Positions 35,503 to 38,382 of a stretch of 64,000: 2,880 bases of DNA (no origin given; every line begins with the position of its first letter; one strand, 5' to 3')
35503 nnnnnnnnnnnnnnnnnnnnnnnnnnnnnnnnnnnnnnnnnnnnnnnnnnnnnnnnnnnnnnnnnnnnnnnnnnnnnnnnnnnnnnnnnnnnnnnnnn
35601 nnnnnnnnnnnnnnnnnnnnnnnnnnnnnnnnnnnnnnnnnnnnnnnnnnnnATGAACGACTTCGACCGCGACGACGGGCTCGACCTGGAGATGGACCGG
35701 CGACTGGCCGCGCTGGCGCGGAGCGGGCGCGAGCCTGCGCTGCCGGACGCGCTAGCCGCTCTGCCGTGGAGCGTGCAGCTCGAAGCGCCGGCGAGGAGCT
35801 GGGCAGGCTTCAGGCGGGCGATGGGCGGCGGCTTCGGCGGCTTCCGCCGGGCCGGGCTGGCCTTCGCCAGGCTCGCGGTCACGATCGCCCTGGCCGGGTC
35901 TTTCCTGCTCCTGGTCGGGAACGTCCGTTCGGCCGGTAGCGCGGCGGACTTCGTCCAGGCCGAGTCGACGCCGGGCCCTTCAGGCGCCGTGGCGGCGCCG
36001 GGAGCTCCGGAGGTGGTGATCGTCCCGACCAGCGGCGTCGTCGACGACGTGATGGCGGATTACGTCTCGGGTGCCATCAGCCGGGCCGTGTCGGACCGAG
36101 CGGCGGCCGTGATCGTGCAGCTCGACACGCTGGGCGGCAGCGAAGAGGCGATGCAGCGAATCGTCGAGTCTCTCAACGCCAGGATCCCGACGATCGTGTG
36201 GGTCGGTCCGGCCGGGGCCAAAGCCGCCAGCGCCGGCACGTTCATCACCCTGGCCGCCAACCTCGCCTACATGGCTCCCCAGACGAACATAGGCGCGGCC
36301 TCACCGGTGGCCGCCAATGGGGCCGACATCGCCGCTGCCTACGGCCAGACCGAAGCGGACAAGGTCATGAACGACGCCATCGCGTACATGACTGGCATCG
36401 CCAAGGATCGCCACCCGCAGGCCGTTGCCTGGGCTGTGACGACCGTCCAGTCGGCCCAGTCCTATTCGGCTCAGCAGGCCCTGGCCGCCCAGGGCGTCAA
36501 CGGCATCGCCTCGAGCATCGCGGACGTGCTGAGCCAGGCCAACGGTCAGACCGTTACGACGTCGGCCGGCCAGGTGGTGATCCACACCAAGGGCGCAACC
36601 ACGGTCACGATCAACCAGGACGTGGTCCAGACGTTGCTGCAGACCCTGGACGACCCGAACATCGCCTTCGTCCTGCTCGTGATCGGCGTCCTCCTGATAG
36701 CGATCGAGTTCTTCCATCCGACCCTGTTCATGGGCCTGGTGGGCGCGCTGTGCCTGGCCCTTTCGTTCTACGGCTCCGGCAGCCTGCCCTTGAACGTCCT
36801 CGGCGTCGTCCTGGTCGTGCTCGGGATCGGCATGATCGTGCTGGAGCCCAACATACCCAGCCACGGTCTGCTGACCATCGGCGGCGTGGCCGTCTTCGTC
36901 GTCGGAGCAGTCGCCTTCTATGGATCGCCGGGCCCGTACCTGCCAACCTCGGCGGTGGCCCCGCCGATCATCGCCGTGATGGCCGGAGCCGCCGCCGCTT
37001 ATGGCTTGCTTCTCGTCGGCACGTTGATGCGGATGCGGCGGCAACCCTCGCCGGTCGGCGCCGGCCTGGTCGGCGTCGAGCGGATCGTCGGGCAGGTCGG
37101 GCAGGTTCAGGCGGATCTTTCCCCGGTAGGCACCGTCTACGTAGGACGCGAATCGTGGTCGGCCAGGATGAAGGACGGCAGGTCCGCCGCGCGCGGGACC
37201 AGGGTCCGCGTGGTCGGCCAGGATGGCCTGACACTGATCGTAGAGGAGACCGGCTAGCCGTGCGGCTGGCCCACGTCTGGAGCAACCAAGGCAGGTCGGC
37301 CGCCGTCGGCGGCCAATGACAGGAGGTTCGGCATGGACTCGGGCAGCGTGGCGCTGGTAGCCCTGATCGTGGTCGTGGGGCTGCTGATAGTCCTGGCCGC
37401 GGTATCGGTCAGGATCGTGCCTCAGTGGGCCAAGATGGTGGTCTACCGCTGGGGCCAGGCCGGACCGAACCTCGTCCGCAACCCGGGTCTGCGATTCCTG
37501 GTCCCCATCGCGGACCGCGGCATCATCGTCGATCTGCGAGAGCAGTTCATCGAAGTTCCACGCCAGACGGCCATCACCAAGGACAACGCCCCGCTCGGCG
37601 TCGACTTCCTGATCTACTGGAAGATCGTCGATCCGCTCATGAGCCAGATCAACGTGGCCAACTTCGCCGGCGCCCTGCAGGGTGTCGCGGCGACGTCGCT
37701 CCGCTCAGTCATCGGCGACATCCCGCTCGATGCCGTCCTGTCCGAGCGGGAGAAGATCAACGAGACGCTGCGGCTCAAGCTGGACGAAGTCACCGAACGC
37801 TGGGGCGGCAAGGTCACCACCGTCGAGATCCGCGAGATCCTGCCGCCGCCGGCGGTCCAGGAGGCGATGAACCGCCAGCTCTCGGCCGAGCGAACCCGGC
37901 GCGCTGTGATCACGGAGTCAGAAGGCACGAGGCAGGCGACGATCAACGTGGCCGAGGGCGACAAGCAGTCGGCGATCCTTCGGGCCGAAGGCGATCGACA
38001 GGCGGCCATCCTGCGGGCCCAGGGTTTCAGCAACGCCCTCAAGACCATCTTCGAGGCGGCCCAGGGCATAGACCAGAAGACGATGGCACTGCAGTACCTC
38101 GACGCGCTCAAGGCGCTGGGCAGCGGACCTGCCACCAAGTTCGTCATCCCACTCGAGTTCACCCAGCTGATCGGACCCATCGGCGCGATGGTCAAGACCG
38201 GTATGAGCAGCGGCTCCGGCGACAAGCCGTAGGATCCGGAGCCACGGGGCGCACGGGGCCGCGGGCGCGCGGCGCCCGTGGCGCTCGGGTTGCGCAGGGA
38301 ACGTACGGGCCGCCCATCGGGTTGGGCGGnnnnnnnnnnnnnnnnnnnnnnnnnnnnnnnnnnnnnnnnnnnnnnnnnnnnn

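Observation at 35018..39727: ECF sigma factor translationally coupled to an NfeD protease with an anti-sigma-like N-terminal extension, then SPFH and a REC-ParA ATPase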

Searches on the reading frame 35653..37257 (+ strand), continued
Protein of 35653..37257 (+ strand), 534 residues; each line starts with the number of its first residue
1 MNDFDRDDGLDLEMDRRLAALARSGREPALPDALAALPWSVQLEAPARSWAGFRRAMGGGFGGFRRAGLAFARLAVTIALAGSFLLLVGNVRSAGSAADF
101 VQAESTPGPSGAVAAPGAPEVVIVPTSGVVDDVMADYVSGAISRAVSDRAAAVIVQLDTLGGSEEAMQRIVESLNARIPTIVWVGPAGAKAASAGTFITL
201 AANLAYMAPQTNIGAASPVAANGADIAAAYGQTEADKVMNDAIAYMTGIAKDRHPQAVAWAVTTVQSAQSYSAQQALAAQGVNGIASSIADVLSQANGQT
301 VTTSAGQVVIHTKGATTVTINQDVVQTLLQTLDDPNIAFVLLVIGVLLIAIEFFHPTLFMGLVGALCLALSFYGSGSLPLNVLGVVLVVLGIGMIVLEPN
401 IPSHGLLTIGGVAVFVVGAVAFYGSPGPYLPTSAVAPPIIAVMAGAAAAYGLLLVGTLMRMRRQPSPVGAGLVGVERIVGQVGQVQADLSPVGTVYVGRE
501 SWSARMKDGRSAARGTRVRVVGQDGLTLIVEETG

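Call 18: find_related_loci(query=A2, collection=genome_contigs, flank=6000)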
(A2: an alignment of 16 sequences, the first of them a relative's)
Query A2 (534 aa) in genome_contigs; peptide patterns used: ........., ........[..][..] (x = any residue, [..] = any of these).
600 stretches matched a pattern (row limit reached: there are more); 591 encode a relative of the query (tblastn E <= 1e-3); the best 80 are kept; 80 distinct loci.
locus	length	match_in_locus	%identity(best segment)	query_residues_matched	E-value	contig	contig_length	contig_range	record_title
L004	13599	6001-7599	75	1-532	0e+0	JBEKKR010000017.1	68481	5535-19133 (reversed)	MAG: Candidatus Limnocylindrales bacterium isolate SPRUCE 351 SPRUCE_351_17, whole genome shotgun sequence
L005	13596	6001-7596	68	1-532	0e+0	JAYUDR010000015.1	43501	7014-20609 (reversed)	MAG: Chloroflexota bacterium isolate GFS_7238 GFS_7238_14, whole genome shotgun sequence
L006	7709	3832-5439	70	1-532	0e+0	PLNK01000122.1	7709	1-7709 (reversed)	MAG: Chloroflexi bacterium isolate fen_1071 73.20120800_E2D.21_contig_5317, whole genome shotgun sequence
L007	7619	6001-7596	69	1-532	0e+0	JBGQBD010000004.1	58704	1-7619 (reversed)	MAG: Candidatus Limnocylindria bacterium isolate OBJ2_061818_130_15 k141_1363165_length_58704_cov_9.1268, whole genome s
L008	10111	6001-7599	70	1-532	0e+0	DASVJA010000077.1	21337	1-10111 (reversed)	MAG TPA_asm: Candidatus Limnocylindrales bacterium isolate SMAG_U3007 k141_169292, whole genome shotgun sequence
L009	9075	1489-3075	70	1-532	0e+0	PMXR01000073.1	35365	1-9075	MAG: Chloroflexi bacterium isolate fen_1026 73.20110800_E1D.52_contig_1008, whole genome shotgun sequence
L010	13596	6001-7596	70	1-532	0e+0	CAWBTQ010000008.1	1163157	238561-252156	MAG: uncultured Chloroflexia bacterium isolate MFD01299.bin.1.122 genome assembly, contig: contig_7465, whole genome sho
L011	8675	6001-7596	67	1-532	0e+0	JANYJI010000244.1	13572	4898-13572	MAG: Chloroflexi bacterium isolate GL140_3_metabinner_90 GL140_3_k141_3433088, whole genome shotgun sequence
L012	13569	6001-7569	66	12-534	0e+0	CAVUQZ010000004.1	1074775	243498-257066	MAG: uncultured Chloroflexia bacterium isolate MFD01299.bin.2.22 genome assembly, contig: contig_22, whole genome shotgu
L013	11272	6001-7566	62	11-531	0e+0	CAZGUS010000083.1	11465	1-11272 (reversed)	MAG TPA_asm: uncultured Anaerolineaceae bacterium isolate binchicken_co50_320 genome assembly, contig: NODE_6940_length_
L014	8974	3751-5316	63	11-531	0e+0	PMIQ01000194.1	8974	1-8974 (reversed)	MAG: Chloroflexi bacterium isolate fen_1050 73.20120600_E3D.25_contig_41469, whole genome shotgun sequence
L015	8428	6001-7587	60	1-534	0e+0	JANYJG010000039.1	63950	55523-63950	MAG: Chloroflexi bacterium isolate GL140_3_metabinner_70 GL140_3_k141_2477677, whole genome shotgun sequence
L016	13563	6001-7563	63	11-531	0e+0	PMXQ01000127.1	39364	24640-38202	MAG: Chloroflexi bacterium isolate fen_1024 73.20110800_E1D.46_contig_4973, whole genome shotgun sequence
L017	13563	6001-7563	62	11-531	7e-175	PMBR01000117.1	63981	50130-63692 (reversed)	MAG: Chloroflexi bacterium isolate fen_1066 73.20120700_E3M.37_contig_30029, whole genome shotgun sequence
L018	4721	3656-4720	62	1-355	7e-129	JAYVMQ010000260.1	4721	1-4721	MAG: Chloroflexota bacterium isolate GL61_DN_concoct_98_sub GL61_DN_concoct_98_sub_259, whole genome shotgun sequence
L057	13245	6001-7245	45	117-531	1e-94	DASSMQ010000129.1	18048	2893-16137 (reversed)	MAG TPA_asm: Candidatus Limnocylindrales bacterium isolate SMAG_U1202 k141_1236720, whole genome shotgun sequence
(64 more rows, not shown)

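Call 25: search_protein_families(library=ncbifam, proteins=[window:35653-37257:+], max_evalue=0.001)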
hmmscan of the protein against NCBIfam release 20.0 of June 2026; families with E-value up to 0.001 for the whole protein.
window:35653-37257:+ (534 aa): 1 family
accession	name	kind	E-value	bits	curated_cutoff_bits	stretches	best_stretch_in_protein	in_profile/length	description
TIGR00706.1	SppA_dom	equivalog_domain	0.00034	20.3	155.45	1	124-215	5-97/208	signal peptide peptidase SppA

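Call 29: find_related_loci(query=A2, collection=metagenome_contigs, flank=3000)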
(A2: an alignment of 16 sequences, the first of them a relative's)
Query A2 (534 aa) in metagenome_contigs; peptide patterns used: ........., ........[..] (x = any residue, [..] = any of these).
600 stretches matched a pattern (row limit reached: there are more); 542 encode a relative of the query (tblastn E <= 1e-3); the best 80 are kept; 80 distinct loci.
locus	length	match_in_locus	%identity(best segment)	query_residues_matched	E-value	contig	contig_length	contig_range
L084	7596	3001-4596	67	1-532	0e+0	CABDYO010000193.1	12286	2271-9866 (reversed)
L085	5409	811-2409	69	1-532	0e+0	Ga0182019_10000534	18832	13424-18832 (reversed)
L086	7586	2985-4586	67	1-532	0e+0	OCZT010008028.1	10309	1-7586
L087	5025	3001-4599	62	2-534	0e+0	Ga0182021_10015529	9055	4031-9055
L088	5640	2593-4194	63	1-532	0e+0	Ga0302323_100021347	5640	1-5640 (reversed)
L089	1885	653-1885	69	1-411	0e+0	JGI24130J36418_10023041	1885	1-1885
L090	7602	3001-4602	73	1-534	0e+0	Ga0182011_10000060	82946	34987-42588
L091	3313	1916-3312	69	1-472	2e-148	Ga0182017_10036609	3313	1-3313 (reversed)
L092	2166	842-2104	49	110-531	4e-118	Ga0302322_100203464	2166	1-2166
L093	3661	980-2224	47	118-534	1e-107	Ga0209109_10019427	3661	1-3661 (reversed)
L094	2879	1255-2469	48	121-531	2e-107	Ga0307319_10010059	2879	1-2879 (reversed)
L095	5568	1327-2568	48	114-531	2e-103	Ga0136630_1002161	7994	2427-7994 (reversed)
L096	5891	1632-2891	48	111-531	3e-102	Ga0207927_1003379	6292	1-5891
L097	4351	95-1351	49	111-531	5e-102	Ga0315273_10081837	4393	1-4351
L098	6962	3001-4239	44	120-533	1e-100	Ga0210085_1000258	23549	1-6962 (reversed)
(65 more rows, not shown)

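Call 49: predict_structure(alignment_id=A4)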
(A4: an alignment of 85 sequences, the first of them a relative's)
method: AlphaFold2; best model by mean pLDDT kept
length: 534 residues; sequences in the alignment: 85
mean_pLDDT: 72.0   pTM: 0.50
mean pLDDT of the five models: 72.0, 66.8, 65.9, 62.5, 62.2
residues with pLDDT >= 90: 126; 70-90: 186; 50-70: 133; < 50: 89
segments of 3 or more residues with pLDDT < 50: 1-7, 37-66, 88-114, 424-437, 466-473
pLDDT, mean of each block of 10 residues (from residue 1): 44 71 57 50 41 41 47 64 53 33 38 57 87 85 88 91 86 94 90 89 94 80 76 90 92 89 87 93 93 92 90 82 62 61 72 64 69 57 69 68 66 69 44 47 70 76 54 59 89 85 89 91 87 84
secondary structure, 60 per line:
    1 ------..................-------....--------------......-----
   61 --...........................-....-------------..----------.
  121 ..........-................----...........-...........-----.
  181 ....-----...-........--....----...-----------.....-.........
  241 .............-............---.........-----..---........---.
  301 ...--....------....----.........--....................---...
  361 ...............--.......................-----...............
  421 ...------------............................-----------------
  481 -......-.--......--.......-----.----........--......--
elements in order: H7-24 H32-35 H50-55 H63-89 H91-94 E120-130 H132-147 E152-162 H164-174 E180-184 E190-192 H194-201 E204-207 E212-214 H226-230 H232-253 H255-266 E270-272 H273-278 H289-296 E300-303 E306-309 E316-319 H324-332 H335-354 H358-375 H378-400 H406-423 H436-463 E482-487 E492-497 E500-506 E517-524 E527-532

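Call 70: search_protein_families(library=pfam, proteins=[L057:4077-5234:-, L057:5218-5853:-], max_evalue=0.1)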
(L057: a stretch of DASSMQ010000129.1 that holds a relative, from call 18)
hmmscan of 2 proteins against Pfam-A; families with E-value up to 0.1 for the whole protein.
L057:4077-5234:- (385 aa): 0 families

L057:5218-5853:- (211 aa): 5 families
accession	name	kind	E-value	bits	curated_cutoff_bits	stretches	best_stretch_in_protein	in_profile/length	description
PF04542.20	Sigma70_r2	-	1e-11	44.9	24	1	59-126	1-70/71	Sigma-70 region 2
PF08281.18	Sigma70_r4_2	-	1.2e-07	31.7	25.7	1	152-199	3-50/54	Sigma-70, region 4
PF04545.22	Sigma70_r4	-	3.6e-05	23.6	24.1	1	156-204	1-49/50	Sigma-70, region 4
PF07638.17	Sigma70_ECF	-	0.0016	18.8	21.1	1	151-207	127-183/185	ECF sigma factor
PF22029.2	PhyR_sigma2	-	0.013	16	27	1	69-112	10-53/55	Sigma2 domain of PhyR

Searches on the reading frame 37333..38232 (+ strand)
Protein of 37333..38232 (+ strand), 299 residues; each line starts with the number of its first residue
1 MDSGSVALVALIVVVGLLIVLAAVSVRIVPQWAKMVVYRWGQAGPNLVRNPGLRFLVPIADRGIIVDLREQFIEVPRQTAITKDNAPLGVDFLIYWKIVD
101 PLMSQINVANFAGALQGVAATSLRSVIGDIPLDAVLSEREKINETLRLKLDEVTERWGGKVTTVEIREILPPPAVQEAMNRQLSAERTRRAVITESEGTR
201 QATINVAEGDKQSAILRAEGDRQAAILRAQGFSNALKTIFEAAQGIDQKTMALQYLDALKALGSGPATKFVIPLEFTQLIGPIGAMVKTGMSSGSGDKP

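Call 3: search_protein_families(library=pfam, proteins=[window:37333-38232:+], max_evalue=0.01)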
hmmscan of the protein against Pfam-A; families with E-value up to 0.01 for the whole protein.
window:37333-38232:+ (299 aa): 1 family
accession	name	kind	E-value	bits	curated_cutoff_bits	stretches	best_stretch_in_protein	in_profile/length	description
PF01145.31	Band_7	-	3.6e-35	122.1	23.6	1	28-198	2-174/176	SPFH domain / Band 7 family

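Call 25: search_protein_families(library=ncbifam, proteins=[window:37333-38232:+], max_evalue=0.001)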
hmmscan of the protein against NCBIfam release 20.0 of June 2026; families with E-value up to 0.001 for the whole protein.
window:37333-38232:+ (299 aa): 5 families
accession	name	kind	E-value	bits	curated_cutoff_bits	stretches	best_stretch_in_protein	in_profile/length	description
TIGR01933.1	hflK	equivalog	6e-24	84.9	159.4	1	27-261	2-237/261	FtsH protease activity modulator HflK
TIGR01932.1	hflC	equivalog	8.7e-12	44.5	134.4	2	10-143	5-150/318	protease modulator HflC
NF008181.0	PRK10930.1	equivalog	1e-11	44.3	660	1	9-262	80-334/419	FtsH protease activity modulator HflK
NF008259.0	PRK11029.1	equivalog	1.1e-11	44.3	427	2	11-110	5-107/334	protease modulator HflC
NF058507.1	FlotScfldFlot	equivalog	0.00034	19.8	700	1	55-231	60-243/477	flotillin lipid rafts scaffold protein FloT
